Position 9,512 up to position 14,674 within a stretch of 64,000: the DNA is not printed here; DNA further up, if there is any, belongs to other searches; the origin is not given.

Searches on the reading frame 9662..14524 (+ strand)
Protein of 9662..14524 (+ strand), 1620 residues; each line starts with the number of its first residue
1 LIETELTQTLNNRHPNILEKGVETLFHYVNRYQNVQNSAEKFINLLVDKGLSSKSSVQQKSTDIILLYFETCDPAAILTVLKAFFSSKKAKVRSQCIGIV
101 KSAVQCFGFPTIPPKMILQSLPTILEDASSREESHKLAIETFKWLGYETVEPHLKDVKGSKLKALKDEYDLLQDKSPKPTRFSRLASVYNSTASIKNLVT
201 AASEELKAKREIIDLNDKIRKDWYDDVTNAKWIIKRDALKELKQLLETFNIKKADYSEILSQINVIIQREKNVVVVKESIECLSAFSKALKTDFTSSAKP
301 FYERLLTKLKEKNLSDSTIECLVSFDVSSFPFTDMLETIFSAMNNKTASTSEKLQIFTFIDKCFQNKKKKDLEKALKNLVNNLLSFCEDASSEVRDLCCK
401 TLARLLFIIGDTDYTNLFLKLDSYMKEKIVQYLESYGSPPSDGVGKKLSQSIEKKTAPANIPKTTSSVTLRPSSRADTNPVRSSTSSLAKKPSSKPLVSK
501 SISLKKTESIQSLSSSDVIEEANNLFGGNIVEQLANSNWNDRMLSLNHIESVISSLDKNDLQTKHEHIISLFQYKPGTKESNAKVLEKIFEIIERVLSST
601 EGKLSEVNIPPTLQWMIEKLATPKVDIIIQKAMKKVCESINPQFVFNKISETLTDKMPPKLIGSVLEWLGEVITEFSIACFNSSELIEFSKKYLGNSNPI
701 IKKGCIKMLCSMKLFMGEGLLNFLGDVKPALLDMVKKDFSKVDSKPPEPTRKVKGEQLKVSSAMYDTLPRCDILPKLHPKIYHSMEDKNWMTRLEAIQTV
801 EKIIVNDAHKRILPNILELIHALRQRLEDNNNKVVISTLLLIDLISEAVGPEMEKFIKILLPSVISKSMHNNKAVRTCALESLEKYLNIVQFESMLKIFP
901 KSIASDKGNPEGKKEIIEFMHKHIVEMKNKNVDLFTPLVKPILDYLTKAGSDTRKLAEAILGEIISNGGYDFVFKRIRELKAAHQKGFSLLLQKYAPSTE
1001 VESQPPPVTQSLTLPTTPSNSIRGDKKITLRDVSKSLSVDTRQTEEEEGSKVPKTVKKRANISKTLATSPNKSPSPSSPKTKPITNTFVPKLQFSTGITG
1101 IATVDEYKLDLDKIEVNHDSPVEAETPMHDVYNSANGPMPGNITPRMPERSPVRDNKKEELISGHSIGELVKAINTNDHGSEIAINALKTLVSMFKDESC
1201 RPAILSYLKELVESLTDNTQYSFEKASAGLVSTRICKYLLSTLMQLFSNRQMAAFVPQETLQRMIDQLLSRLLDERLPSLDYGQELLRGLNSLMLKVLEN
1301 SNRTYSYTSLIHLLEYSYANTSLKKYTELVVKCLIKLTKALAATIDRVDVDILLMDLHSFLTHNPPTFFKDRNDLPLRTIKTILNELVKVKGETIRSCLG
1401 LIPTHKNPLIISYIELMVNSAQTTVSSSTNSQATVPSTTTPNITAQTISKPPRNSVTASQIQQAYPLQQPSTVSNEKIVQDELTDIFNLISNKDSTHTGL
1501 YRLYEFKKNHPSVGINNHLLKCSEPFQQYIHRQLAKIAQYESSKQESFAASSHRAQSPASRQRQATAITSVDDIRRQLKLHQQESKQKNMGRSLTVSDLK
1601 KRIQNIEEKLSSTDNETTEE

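Call 3: search_protein_families(library=pfam, proteins=[window:9662-14524:+], max_evalue=0.1)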
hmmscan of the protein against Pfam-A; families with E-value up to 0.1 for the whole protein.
window:9662-14524:+ (1620 aa): 14 families
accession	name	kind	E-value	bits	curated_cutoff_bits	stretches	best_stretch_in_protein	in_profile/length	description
PF21041.3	XMAP215_CLASP_TOG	-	5.8e-37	128.1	27.1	4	16-168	61-229/230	XMAP215/Dis1/CLASP, TOG domain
PF21040.3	CEP104-like_TOG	-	2.8e-18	67.3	24.3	3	787-960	21-208/208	Centrosomal protein CEP104-like, TOG domain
PF12348.14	CLASP_N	-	4.2e-10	40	27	1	786-944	17-183/227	CLASP N terminal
PF25782.1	TPR_CAND1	-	9.9e-10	39.1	32.8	1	774-853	5-86/126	CAND1-like, TPR repeats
PF10274.15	ParcG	-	1.3e-08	35.7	22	1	782-867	44-132/183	Parkin co-regulated protein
PF13513.12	HEAT_EZ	-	1.5e-08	35.4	27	1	369-405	19-55/55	HEAT-like repeat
PF02985.28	HEAT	-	1.3e-07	31.6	23.5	1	379-407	1-29/31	HEAT repeat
PF24573.1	HEAT_DAAF5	-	4.4e-06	26.9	31.9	1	774-884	22-129/194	Dynein axonemal assembly factor 5, HEAT-repeat domain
PF12755.13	Vac14_Fab1_bd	-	4.3e-05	24.5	22.1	0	845-891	13-59/97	Vacuolar 14 Fab1-binding region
PF24987.1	HEAT_EF3_N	-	0.00035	21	32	0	818-934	24-141/169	EF3 N-terminal HEAT repeat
PF13646.12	HEAT_2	-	0.0007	20.3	27.7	0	781-835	36-79/88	HEAT repeats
PF12717.13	Cnd1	-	0.0028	18.2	26.4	1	773-887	18-111/162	non-SMC mitotic condensation complex subunit 1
PF20416.4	UTP20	-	0.0035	17.2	27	0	353-415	11-73/221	U3 small nucleolar RNA-associated protein 20 domain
PF25757.1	TPR_DNAAF5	-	0.033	13.8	27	1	773-898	78-207/288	Dynein axonemal assembly factor 5-like, TPR repeats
